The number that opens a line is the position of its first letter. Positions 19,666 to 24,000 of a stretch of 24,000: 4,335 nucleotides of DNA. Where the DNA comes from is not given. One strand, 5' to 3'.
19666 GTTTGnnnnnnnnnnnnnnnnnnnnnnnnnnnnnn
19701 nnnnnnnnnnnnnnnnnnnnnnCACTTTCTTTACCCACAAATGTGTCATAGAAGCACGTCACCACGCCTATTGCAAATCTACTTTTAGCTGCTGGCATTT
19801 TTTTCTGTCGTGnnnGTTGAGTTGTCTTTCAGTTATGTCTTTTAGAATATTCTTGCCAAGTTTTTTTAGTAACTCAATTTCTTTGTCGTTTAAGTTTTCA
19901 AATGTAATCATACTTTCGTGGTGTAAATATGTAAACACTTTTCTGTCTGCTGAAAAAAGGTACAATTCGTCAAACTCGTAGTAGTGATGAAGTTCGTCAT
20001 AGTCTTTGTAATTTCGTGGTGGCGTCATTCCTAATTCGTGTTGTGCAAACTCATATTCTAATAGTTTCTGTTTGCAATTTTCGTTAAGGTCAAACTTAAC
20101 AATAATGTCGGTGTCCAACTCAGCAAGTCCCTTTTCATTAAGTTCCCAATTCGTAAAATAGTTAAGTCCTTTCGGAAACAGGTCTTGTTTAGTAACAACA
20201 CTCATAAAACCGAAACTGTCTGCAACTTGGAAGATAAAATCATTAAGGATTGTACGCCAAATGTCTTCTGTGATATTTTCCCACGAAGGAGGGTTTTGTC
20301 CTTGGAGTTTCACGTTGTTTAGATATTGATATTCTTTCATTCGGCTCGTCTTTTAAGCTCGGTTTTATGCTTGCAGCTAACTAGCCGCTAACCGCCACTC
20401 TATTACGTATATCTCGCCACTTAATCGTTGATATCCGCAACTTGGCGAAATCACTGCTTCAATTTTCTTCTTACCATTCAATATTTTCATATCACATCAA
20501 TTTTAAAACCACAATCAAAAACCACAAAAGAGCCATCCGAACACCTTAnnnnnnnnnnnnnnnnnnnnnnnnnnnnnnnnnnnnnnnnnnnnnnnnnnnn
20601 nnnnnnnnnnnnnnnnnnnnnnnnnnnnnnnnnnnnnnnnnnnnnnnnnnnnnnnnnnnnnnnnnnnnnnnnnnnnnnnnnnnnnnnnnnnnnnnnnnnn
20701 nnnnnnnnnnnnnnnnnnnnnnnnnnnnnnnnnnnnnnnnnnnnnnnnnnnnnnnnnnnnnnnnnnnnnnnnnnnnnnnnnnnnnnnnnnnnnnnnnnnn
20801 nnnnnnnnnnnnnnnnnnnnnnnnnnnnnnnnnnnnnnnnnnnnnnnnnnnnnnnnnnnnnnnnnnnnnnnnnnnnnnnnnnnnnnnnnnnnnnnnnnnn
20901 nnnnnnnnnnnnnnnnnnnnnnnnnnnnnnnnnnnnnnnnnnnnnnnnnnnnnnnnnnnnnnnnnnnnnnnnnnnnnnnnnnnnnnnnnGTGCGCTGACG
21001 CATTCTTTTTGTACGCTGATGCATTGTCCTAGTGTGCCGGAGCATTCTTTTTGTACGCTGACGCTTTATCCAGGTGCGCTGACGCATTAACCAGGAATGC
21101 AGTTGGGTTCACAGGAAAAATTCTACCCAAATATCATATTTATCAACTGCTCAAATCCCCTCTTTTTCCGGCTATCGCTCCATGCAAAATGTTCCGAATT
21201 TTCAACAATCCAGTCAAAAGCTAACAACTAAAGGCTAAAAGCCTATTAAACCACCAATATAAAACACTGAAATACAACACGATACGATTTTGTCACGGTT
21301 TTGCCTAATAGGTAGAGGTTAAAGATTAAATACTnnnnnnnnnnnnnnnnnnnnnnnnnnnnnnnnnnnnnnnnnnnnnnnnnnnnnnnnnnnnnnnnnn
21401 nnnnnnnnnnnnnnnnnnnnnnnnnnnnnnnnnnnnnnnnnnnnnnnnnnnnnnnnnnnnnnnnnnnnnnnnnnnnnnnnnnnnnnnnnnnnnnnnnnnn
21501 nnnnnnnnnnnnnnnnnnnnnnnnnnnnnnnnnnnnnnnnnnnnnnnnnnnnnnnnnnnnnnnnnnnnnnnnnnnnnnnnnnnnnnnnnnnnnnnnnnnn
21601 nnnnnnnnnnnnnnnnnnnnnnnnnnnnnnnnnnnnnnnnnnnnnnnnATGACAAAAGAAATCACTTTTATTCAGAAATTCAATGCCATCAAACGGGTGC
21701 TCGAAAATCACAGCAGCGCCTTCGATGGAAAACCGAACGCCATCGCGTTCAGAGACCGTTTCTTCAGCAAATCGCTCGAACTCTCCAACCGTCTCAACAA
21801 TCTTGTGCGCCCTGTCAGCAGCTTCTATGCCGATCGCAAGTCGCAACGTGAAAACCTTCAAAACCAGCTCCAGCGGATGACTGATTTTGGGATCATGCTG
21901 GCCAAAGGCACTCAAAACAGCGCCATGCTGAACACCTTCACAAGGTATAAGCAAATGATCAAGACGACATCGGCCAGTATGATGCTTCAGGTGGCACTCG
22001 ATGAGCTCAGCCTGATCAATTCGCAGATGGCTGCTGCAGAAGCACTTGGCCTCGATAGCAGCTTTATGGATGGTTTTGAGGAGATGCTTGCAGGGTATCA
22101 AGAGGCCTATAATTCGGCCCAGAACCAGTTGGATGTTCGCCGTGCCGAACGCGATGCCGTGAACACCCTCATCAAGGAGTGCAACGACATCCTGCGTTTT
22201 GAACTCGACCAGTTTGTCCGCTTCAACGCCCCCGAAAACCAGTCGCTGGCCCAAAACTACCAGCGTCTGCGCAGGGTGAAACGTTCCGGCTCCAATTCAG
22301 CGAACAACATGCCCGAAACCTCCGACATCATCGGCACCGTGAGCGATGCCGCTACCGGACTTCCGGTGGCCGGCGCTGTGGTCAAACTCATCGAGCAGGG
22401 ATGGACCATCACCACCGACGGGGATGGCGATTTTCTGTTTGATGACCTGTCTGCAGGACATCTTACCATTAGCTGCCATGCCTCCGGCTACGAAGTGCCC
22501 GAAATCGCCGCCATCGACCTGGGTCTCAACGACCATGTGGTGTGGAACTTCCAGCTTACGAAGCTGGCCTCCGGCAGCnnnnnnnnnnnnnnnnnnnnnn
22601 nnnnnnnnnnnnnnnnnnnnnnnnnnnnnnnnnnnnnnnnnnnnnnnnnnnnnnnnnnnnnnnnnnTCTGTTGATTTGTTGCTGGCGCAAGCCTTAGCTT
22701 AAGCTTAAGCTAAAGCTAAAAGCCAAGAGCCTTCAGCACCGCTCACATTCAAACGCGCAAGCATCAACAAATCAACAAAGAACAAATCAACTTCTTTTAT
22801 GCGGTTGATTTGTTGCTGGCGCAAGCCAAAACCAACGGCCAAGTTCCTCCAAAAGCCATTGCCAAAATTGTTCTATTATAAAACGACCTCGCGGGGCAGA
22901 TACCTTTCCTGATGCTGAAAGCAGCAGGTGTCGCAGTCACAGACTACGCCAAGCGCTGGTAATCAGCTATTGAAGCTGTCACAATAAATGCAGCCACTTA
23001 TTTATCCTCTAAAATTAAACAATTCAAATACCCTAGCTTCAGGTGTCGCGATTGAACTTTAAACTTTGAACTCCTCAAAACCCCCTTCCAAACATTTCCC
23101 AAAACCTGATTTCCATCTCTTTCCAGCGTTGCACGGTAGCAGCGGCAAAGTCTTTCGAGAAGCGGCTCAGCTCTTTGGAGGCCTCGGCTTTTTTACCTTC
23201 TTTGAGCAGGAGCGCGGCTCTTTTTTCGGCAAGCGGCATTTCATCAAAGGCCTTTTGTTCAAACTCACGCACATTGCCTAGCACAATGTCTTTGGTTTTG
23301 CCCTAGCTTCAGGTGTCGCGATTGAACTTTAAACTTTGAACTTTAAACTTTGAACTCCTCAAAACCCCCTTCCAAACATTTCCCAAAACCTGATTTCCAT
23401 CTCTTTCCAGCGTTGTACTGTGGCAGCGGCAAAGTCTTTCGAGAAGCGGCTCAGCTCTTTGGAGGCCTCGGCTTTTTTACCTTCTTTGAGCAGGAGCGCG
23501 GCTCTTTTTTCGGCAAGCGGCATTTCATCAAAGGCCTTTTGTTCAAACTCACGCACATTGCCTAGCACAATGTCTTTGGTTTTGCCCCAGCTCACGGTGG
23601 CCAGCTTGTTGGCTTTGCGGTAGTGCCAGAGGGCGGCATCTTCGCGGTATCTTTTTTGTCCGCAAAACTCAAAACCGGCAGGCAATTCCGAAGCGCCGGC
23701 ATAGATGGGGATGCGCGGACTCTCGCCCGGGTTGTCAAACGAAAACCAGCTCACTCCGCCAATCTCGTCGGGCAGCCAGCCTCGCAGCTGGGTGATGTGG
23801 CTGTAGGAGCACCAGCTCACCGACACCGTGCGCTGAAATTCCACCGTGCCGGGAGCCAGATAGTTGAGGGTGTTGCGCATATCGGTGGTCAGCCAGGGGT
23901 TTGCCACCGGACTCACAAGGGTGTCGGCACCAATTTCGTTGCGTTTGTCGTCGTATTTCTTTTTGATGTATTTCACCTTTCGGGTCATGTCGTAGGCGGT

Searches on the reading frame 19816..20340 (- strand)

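Call 7: search_protein_families(library=pfam, proteins=[window:19816-20340:-], max_evalue=0.01)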
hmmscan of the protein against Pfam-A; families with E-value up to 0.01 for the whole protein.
window:19816-20340:- (175 aa): 0 families

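Call 8: search_protein_families(library=padloc, proteins=[window:19816-20340:-], max_evalue=0.01)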
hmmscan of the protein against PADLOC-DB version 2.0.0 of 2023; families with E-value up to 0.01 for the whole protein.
window:19816-20340:- (175 aa): 0 families

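Call 82: search_protein_families(library=pfam, proteins=[window:19816-20340:-], max_evalue=0.05)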
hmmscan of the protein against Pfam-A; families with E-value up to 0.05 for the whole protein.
window:19816-20340:- (175 aa): 1 family
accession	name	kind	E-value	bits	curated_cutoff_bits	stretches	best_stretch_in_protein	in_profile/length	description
PF15136.11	UPF0449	-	0.034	15.1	27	0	16-41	11-36/98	Uncharacterised protein family UPF0449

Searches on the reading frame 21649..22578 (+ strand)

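Call 82: search_protein_families(library=pfam, proteins=[window:21649-22578:+], max_evalue=0.05)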
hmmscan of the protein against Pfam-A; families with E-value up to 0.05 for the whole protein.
window:21649-22578:+ (310 aa): 3 families
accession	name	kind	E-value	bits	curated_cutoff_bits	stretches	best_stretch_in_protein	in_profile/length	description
PF13620.12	CarboxypepD_reg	-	1.5e-12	48.1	32.3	1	227-304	2-82/82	Carboxypeptidase regulatory-like domain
PF13715.12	CarbopepD_reg_2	-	1.3e-07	31.9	32.2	1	228-285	2-59/88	CarboxypepD_reg-like domain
PF17210.9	SdrD_B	-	0.047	14.3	29.7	0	238-281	22-70/112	SdrD B-like domain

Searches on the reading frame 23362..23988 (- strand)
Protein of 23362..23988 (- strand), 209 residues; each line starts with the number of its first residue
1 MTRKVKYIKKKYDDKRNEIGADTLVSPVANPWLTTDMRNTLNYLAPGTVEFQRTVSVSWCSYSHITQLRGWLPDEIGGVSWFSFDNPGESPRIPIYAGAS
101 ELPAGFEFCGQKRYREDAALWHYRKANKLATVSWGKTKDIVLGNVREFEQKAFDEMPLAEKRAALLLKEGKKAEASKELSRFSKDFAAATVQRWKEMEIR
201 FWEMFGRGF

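Call 82: search_protein_families(library=pfam, proteins=[window:23362-23988:-], max_evalue=0.05)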
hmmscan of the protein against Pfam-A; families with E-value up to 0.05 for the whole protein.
window:23362-23988:- (209 aa): 1 family
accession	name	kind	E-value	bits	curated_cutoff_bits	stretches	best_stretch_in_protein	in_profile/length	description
PF03577.20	Peptidase_C69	-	2.9e-10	40.2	23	1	51-140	307-395/402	Peptidase family C69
